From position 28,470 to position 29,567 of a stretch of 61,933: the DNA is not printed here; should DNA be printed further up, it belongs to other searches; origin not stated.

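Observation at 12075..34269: System-level candidate: an envelope glycopolymer factory linked to exoproteins that share a private six-repeat module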

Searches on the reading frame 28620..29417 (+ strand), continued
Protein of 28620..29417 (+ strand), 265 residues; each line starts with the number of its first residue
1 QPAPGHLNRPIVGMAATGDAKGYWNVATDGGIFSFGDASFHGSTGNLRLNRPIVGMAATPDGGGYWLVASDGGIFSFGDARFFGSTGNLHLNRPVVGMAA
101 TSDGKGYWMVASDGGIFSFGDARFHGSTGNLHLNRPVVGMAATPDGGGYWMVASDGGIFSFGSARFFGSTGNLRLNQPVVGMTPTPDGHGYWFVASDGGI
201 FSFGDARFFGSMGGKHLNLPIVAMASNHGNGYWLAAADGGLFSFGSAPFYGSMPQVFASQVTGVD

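Call 44: find_homologous_proteins(query=L107:1286-2485:+, max_evalue=1e-20)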
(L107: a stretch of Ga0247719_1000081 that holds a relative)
Query L107:1286-2485:+ (399 aa): 8000 proteins with E <= 1e-20 among 8000 candidates; the best 120 are listed.
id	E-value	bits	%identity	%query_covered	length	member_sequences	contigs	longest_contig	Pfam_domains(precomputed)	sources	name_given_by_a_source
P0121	8.2e-232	787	88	99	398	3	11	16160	PF14524.13,PF00005.34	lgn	-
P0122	1.4e-226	770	84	100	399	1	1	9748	PF14524.13,PF00005.34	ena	-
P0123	1.4e-224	763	84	100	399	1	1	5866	PF14524.13,PF00005.34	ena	-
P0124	2.5e-224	762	84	99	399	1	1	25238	PF14524.13,PF00005.34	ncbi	ncbi:MAG TPA: ABC transporter ATP-binding protein [Acidimicrobiales bacterium]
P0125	6.5e-223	758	83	100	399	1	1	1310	PF14524.13,PF00005.34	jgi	jgi:ABC-2 type transport system ATP-binding protein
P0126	5.6e-220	748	81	99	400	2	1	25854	PF14524.13,PF00005.34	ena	-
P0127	2.8e-218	743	82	99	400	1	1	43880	PF14524.13,PF00005.34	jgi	jgi:ABC-2 type transport system ATP-binding protein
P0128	4.0e-218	742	81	99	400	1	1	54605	PF14524.13,PF00005.34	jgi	jgi:ABC-2 type transport system ATP-binding protein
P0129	5.0e-214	729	78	100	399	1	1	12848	PF14524.13,PF00005.34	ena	-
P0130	1.2e-207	708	76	99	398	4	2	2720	PF14524.13,PF00005.34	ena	-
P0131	1.7e-207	707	75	100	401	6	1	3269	PF14524.13,PF00005.34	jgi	jgi:ABC-2 type transport system ATP-binding protein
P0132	2.4e-207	707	75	100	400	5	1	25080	PF14524.13,PF00005.34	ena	-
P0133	7.7e-207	705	75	100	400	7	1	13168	PF14524.13,PF00005.34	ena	-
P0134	3.7e-206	703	75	99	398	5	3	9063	PF14524.13,PF00005.34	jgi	jgi:ABC-2 type transport system ATP-binding protein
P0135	7.3e-206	702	76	99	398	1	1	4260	PF14524.13,PF00005.34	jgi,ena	-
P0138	1.6e-203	694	75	99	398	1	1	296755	PF14524.13,PF00005.34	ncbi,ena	-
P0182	3.6e-175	601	67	100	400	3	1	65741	PF14524.13,PF00005.34,PF13555.13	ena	-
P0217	1.0e-171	589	66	99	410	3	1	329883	PF14524.13,PF00005.34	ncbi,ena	-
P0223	8.0e-171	586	65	99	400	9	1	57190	PF14524.13,PF00005.34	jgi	jgi:ABC-2 type transport system ATP-binding protein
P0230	4.0e-170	584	66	100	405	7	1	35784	PF14524.13,PF00005.34,PF13555.13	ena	-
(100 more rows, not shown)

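Call 45: find_encoding_contigs(protein=P0138, flank=10000, max_places=1)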
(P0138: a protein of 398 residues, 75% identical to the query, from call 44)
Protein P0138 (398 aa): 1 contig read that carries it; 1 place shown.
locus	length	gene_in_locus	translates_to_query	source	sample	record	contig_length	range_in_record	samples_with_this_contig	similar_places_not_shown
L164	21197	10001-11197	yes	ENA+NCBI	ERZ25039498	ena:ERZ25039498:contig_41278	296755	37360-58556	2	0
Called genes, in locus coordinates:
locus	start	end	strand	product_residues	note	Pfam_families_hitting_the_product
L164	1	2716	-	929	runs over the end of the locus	-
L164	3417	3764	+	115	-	-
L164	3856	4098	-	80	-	-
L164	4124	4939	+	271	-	-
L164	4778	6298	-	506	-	PF00534:Glycos_transf_1, PF13692:Glyco_trans_1_4, PF20706:GT4-conflict, PF01073:3Beta_HSD, PF01370:Epimerase, PF04321:RmlD_sub_bind, PF16363:GDP_Man_Dehyd, PF07993:NAD_binding_4 (weak), +1 more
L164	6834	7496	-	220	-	PF00534:Glycos_transf_1, PF13692:Glyco_trans_1_4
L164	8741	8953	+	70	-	-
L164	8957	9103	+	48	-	-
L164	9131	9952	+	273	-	PF01061:ABC2_membrane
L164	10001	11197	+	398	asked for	PF00005:ABC_tran, PF14524:Wzt_C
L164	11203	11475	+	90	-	-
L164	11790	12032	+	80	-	-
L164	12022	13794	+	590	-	PF00534:Glycos_transf_1, PF13524:Glyco_trans_1_2 (weak), PF13692:Glyco_trans_1_4, PF20706:GT4-conflict, PF00534:Glycos_transf_1, PF13692:Glyco_trans_1_4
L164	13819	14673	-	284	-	-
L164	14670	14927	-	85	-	-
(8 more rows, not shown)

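Call 46: find_encoding_contigs(protein=P0217, flank=10000, max_places=1)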
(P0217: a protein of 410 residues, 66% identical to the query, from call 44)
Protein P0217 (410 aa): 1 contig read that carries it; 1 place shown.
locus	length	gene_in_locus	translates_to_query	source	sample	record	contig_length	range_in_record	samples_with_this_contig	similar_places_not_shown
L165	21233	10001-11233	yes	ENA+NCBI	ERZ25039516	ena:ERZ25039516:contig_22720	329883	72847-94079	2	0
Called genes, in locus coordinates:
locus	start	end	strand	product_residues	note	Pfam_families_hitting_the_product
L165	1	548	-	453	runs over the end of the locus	PF00534:Glycos_transf_1, PF13692:Glyco_trans_1_4, PF13641:Glyco_tranf_2_3 (weak), PF00535:Glycos_transf_2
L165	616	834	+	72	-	-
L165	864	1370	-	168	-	-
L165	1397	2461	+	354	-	PF01073:3Beta_HSD, PF01370:Epimerase, PF02719:Polysacc_synt_2, PF04321:RmlD_sub_bind, PF07993:NAD_binding_4, PF13460:NAD_binding_10, PF16363:GDP_Man_Dehyd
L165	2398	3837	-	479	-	PF00082:Peptidase_S8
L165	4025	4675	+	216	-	-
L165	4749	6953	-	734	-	PF08486:SpoIID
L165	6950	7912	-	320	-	-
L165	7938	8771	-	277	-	PF01510:Amidase_2 (weak)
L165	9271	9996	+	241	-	PF01061:ABC2_membrane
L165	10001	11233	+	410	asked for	PF00005:ABC_tran, PF14524:Wzt_C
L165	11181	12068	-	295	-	PF00534:Glycos_transf_1, PF13692:Glyco_trans_1_4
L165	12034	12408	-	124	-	-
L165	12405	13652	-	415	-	PF05050:Methyltransf_21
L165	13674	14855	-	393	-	PF00534:Glycos_transf_1, PF13692:Glyco_trans_1_4, PF13524:Glyco_trans_1_2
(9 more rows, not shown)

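Call 47: find_encoding_contigs(protein=P0182, flank=10000, max_places=1)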
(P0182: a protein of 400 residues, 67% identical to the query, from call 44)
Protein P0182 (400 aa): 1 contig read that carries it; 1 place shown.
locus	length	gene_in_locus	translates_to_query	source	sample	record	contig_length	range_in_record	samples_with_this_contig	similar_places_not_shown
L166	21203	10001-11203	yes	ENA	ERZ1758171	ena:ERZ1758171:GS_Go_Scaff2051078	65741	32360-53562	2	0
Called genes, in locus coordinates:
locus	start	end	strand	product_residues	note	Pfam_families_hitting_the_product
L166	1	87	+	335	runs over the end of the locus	PF01073:3Beta_HSD, PF01370:Epimerase, PF02719:Polysacc_synt_2, PF04321:RmlD_sub_bind, PF07993:NAD_binding_4, PF13460:NAD_binding_10, PF16363:GDP_Man_Dehyd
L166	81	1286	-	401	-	PF00535:Glycos_transf_2, PF13641:Glyco_tranf_2_3 (faint)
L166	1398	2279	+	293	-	PF00483:NTP_transferase, PF12804:NTP_transf_3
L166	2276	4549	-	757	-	PF00082:Peptidase_S8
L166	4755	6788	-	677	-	PF08486:SpoIID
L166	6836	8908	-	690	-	PF01510:Amidase_2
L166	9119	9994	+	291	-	PF01061:ABC2_membrane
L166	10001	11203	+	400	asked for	PF13555:AAA_29 (weak), PF00005:ABC_tran, PF14524:Wzt_C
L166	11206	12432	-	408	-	PF05050:Methyltransf_21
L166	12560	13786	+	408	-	PF13946:DUF4214, PF13489:Methyltransf_23, PF08241:Methyltransf_11, PF08242:Methyltransf_12, PF13649:Methyltransf_25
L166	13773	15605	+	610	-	PF26371:AftB_C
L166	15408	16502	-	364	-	-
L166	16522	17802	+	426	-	-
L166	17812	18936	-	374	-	PF04188:Mannosyl_trans2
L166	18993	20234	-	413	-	PF13439:Glyco_transf_4 (weak), PF13579:Glyco_trans_4_4, PF00534:Glycos_transf_1, PF13692:Glyco_trans_1_4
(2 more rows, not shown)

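Call 48: find_encoding_contigs(protein=P0223, flank=10000, max_places=1)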
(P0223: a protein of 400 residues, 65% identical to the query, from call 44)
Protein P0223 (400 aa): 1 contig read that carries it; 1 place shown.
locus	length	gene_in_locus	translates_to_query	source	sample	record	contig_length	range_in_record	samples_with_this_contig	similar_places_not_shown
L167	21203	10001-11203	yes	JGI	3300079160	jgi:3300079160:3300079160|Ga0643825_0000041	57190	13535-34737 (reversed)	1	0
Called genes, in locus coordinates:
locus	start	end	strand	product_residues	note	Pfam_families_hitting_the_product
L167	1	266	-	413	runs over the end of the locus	PF13489:Methyltransf_23, PF07021:MetW, PF13649:Methyltransf_25 (weak)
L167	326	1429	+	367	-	PF01073:3Beta_HSD, PF01370:Epimerase, PF02719:Polysacc_synt_2, PF04321:RmlD_sub_bind, PF07993:NAD_binding_4, PF13460:NAD_binding_10, PF16363:GDP_Man_Dehyd, PF01391:Collagen (faint)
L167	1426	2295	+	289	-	PF00483:NTP_transferase, PF12804:NTP_transf_3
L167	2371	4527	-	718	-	PF00082:Peptidase_S8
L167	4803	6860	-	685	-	PF08486:SpoIID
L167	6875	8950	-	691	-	PF01510:Amidase_2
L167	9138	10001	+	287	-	PF01061:ABC2_membrane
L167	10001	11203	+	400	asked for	PF00005:ABC_tran, PF14524:Wzt_C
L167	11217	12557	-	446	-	PF05050:Methyltransf_21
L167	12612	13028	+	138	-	-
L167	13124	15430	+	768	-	PF13439:Glyco_transf_4, PF20706:GT4-conflict (weak), PF13524:Glyco_trans_1_2 (faint), PF00534:Glycos_transf_1, PF13692:Glyco_trans_1_4, PF00534:Glycos_transf_1, PF13692:Glyco_trans_1_4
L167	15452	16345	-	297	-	-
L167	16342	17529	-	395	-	PF00534:Glycos_transf_1, PF13692:Glyco_trans_1_4, PF13524:Glyco_trans_1_2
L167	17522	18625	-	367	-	PF20706:GT4-conflict, PF00534:Glycos_transf_1, PF13692:Glyco_trans_1_4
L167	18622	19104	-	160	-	-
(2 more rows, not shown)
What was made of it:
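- The second clade has different GT-C families (AftB_C, Mannosyl_trans2) with the same repeat proteins (calls 47, 48).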

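Call 51: find_encoding_contigs(protein=P0128, flank=10000, max_places=1)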
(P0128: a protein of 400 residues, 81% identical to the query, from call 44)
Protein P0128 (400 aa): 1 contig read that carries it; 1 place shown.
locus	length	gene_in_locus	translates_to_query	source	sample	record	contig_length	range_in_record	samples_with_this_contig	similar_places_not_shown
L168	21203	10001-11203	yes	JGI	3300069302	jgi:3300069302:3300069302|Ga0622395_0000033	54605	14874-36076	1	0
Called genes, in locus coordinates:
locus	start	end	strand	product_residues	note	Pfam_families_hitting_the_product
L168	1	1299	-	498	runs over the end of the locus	PF18986:DUF5719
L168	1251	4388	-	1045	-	PF00535:Glycos_transf_2, PF13641:Glyco_tranf_2_3, PF13632:Glyco_trans_2_3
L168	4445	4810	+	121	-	-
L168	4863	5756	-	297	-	PF01370:Epimerase, PF04321:RmlD_sub_bind, PF13460:NAD_binding_10 (faint), PF02719:Polysacc_synt_2 (weak), PF01073:3Beta_HSD, PF16363:GDP_Man_Dehyd, PF07993:NAD_binding_4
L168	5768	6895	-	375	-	PF13439:Glyco_transf_4, PF13579:Glyco_trans_4_4, PF20706:GT4-conflict, PF00534:Glycos_transf_1, PF13692:Glyco_trans_1_4, PF13524:Glyco_trans_1_2 (weak)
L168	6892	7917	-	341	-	PF00534:Glycos_transf_1, PF13692:Glyco_trans_1_4, PF13524:Glyco_trans_1_2 (weak)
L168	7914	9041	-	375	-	PF13439:Glyco_transf_4 (weak), PF20706:GT4-conflict, PF00534:Glycos_transf_1, PF13692:Glyco_trans_1_4, PF13524:Glyco_trans_1_2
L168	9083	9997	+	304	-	PF01061:ABC2_membrane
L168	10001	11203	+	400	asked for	PF00005:ABC_tran, PF14524:Wzt_C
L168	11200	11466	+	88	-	-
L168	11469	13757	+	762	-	PF20706:GT4-conflict, PF00534:Glycos_transf_1, PF13692:Glyco_trans_1_4, PF13524:Glyco_trans_1_2 (weak), PF00534:Glycos_transf_1 (weak), PF13692:Glyco_trans_1_4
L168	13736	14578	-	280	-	-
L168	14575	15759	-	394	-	PF00534:Glycos_transf_1, PF13524:Glyco_trans_1_2 (weak), PF13692:Glyco_trans_1_4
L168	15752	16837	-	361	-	PF20706:GT4-conflict, PF00534:Glycos_transf_1, PF13692:Glyco_trans_1_4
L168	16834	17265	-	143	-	-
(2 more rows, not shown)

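Call 52: find_encoding_contigs(protein=P0230, flank=10000, max_places=1)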
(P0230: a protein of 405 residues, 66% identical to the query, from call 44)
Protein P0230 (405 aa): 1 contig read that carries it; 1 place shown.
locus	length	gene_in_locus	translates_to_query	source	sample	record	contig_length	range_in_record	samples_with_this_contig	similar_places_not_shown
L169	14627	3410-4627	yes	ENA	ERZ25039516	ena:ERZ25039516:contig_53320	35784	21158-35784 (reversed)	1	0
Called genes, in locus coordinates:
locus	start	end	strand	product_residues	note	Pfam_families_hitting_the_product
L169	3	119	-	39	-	?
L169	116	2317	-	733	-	PF01510:Amidase_2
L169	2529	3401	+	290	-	PF01061:ABC2_membrane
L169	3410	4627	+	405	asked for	PF13555:AAA_29 (faint), PF00005:ABC_tran, PF14524:Wzt_C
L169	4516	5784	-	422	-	PF13439:Glyco_transf_4, PF13579:Glyco_trans_4_4 (weak), PF00534:Glycos_transf_1, PF13692:Glyco_trans_1_4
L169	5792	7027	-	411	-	PF05050:Methyltransf_21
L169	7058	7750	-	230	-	-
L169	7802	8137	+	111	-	-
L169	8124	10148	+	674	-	PF20706:GT4-conflict (weak), PF00534:Glycos_transf_1, PF13692:Glyco_trans_1_4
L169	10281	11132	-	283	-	-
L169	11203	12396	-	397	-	PF00534:Glycos_transf_1, PF13524:Glyco_trans_1_2, PF13692:Glyco_trans_1_4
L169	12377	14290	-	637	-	PF00534:Glycos_transf_1, PF13692:Glyco_trans_1_4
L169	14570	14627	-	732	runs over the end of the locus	PF20706:GT4-conflict (faint), PF00534:Glycos_transf_1, PF13692:Glyco_trans_1_4, PF00534:Glycos_transf_1, PF13692:Glyco_trans_1_4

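Call 63: search_protein_representatives(protein=window:28620-29414:+)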
Query: 265 residues. Proteins with E-value up to 0.001 (for the whole library): 19847; up to 1e-10: 16199; up to 1e-30: 9826. The best 150 are listed.
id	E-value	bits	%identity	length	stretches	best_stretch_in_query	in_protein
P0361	2.6e-195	663.5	59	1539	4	6-215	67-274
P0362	1.9e-188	641.0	66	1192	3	13-211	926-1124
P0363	9.2e-187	635.5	75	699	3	27-226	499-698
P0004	8.6e-185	629.0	62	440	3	7-225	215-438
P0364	1.6e-184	628.1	65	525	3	20-214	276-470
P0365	5.8e-182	619.7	59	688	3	17-215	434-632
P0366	6.7e-181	616.2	67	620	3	20-213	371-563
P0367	1.6e-178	608.5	58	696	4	27-225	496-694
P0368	2.0e-178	608.1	64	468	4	49-213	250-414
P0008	8.4e-178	606.1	70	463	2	7-216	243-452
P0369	2.2e-174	594.9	70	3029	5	27-226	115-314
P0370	1.2e-173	592.4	60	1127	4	49-238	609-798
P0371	2.2e-172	588.3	70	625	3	16-179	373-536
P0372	3.2e-171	584.5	63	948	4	35-182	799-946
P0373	3.0e-170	581.3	62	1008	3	11-211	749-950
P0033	1.5e-164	562.6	74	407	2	10-209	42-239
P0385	4.8e-162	554.4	58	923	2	9-255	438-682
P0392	1.6e-157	539.5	57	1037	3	11-252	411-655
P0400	1.0e-154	530.3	56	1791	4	7-181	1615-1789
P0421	7.9e-148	507.7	52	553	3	8-183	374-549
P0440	4.4e-143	492.1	67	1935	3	40-205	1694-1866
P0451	6.3e-141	485.0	51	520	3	9-217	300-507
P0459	3.8e-139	479.2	44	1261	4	53-252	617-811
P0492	1.3e-134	464.3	48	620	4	18-222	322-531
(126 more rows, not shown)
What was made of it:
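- Family size: 19,847 clusters at 50% identity with E<=1e-3 and 9,826 with E<=1e-30 (call 63). Its sequence is strongly conserved across about 20,000 clusters (call 63).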

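Call 80: find_related_loci(query=A1, collection=viral_contigs, flank=6000)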
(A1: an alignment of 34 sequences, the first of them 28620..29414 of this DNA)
Query A1 (265 aa) in viral_contigs; peptide patterns used: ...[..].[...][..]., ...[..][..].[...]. (x = any residue, [..] = any of these).
128 stretches matched a pattern; 91 encode a relative of the query (tblastn E <= 1e-3); the best 80 are kept; 80 distinct loci.
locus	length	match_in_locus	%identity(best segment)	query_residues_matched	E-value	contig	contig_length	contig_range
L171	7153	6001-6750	55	2-260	2e-75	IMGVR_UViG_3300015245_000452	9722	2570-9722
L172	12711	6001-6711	56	7-253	8e-74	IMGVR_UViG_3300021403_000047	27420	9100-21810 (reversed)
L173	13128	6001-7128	43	6-258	1e-53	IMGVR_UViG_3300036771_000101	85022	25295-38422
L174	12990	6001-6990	44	3-254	1e-52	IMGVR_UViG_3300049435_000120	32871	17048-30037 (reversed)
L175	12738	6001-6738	42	2-254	6e-49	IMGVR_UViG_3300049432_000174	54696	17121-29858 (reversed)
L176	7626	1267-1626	59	6-265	1e-41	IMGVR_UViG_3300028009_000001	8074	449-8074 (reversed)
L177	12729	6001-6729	51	7-256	3e-65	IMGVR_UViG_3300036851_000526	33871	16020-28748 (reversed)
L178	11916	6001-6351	59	17-260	7e-40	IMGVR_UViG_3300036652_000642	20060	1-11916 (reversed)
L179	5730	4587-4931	55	6-253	1e-36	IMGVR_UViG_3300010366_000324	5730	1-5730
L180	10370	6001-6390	53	2-253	4e-36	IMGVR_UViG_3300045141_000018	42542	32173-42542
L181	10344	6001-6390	53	2-253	5e-36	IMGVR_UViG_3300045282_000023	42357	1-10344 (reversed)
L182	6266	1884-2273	53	2-253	4e-36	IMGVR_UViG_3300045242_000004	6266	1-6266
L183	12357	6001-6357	54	14-265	1e-35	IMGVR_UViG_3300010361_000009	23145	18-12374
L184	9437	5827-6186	57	7-257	8e-36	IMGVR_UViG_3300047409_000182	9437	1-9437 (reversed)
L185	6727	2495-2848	56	14-253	2e-35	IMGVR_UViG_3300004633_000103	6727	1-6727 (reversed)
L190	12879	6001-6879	39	5-258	2e-43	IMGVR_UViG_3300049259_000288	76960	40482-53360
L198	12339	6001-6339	52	4-253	2e-30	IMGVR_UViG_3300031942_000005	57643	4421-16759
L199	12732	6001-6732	37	2-254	5e-30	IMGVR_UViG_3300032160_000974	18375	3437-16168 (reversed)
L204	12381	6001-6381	46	2-253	6e-29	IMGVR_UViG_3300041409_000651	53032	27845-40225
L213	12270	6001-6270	50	7-253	2e-24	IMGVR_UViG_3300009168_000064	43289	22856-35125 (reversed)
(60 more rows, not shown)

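Call 81: search_dna_similar(query=window:28620-29414:+, collection=phages, mode=protein, max_evalue=0.001)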
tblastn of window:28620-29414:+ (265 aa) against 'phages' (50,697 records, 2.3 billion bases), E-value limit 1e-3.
Records with a match: 1; places in all: 6; records where one place covers at least 80% of the query: 1.
Best place of each record, by identity: <60% 1.
By first word of the organism name: Caudovirales 1.
By host as written in the record: - 1.
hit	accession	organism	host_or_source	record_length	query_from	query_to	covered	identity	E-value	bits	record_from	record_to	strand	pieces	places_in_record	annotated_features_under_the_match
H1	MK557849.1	Caudovirales GX15bay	mangrove soil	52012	22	260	90%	30.2%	4e-21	98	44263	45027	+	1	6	glycoside hydrolase family 25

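Call 85: search_protein_families(library=pfam, alignment_id=A5, max_evalue=0.001)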
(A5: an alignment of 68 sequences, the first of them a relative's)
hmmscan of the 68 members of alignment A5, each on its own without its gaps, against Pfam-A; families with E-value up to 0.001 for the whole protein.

A. member 1, L176:724-1632:+ (303 aa): 1 family
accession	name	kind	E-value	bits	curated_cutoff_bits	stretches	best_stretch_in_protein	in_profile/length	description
PF01510.30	Amidase_2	-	2.3e-09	38.1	26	1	20-134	4-116/131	N-acetylmuramoyl-L-alanine amidase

B. families by the number of members that match (of 68 scanned): 4 families
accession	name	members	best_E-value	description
PF01510.30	Amidase_2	50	2.2e-25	N-acetylmuramoyl-L-alanine amidase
PF25390.1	WD40_RLD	2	0.00022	RCC1-like domain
PF01183.26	Glyco_hydro_25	1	1.7e-18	Glycosyl hydrolases family 25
PF19135.5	DUF5818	1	0.0007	Protein of unknown function (DUF5818)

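Call 86: search_protein_families(library=phrogs, alignment_id=A5, max_evalue=0.001)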
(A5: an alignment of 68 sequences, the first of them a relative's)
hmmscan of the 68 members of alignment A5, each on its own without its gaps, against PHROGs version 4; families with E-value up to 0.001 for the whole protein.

A. member 1, L176:724-1632:+ (303 aa): 13 families
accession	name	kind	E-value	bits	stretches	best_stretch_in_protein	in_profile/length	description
phrog_2998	-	lysis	8.8e-23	82.5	1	7-176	130-309/485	endolysin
phrog_12609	-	lysis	1.8e-19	71.3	1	4-164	6-180/264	endolysin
phrog_16428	-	lysis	1.7e-18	67.6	1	9-170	250-425/520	endolysin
phrog_19265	-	unknown function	1.1e-10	42.7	1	11-124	13-123/293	-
phrog_833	-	lysis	1.3e-10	42.5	1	12-126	21-134/294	endolysin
phrog_670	-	lysis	8.5e-10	39.1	1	9-174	101-261/596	endolysin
phrog_1794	-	lysis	5.6e-09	36.9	1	9-126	41-167/336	amidase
phrog_700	-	lysis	1.3e-07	32.3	1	17-157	205-358/491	endolysin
phrog_1493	-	lysis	2.2e-07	31.4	1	15-192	28-195/394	endolysin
phrog_7698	-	lysis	1.7e-06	29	1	3-113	6-115/316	endolysin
phrog_880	-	lysis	9.6e-06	26.2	1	47-175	240-348/435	endolysin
phrog_14048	-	lysis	0.00014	22.6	1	7-114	13-122/305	endolysin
phrog_2338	-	lysis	0.00025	21.5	1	15-125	22-131/346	endolysin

B. families by the number of members that match (of 68 scanned): 34 families (the first 25 are shown)
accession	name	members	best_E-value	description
phrog_1493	-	43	2.5e-31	endolysin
phrog_7698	-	40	8.8e-11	endolysin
phrog_19265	-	38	6e-16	-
phrog_833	-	36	1.6e-18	endolysin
phrog_12609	-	35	1.2e-38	endolysin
phrog_2998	-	35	1.2e-23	endolysin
phrog_16428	-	33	1.2e-19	endolysin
phrog_670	-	26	8.9e-30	endolysin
phrog_700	-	26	7e-23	endolysin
phrog_880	-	23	1.7e-22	endolysin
phrog_1794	-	22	1.2e-16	amidase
phrog_14048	-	14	3.7e-14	endolysin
phrog_2338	-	13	1e-14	endolysin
phrog_822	-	10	6.6e-14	amidase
phrog_28089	-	9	1.8e-08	endolysin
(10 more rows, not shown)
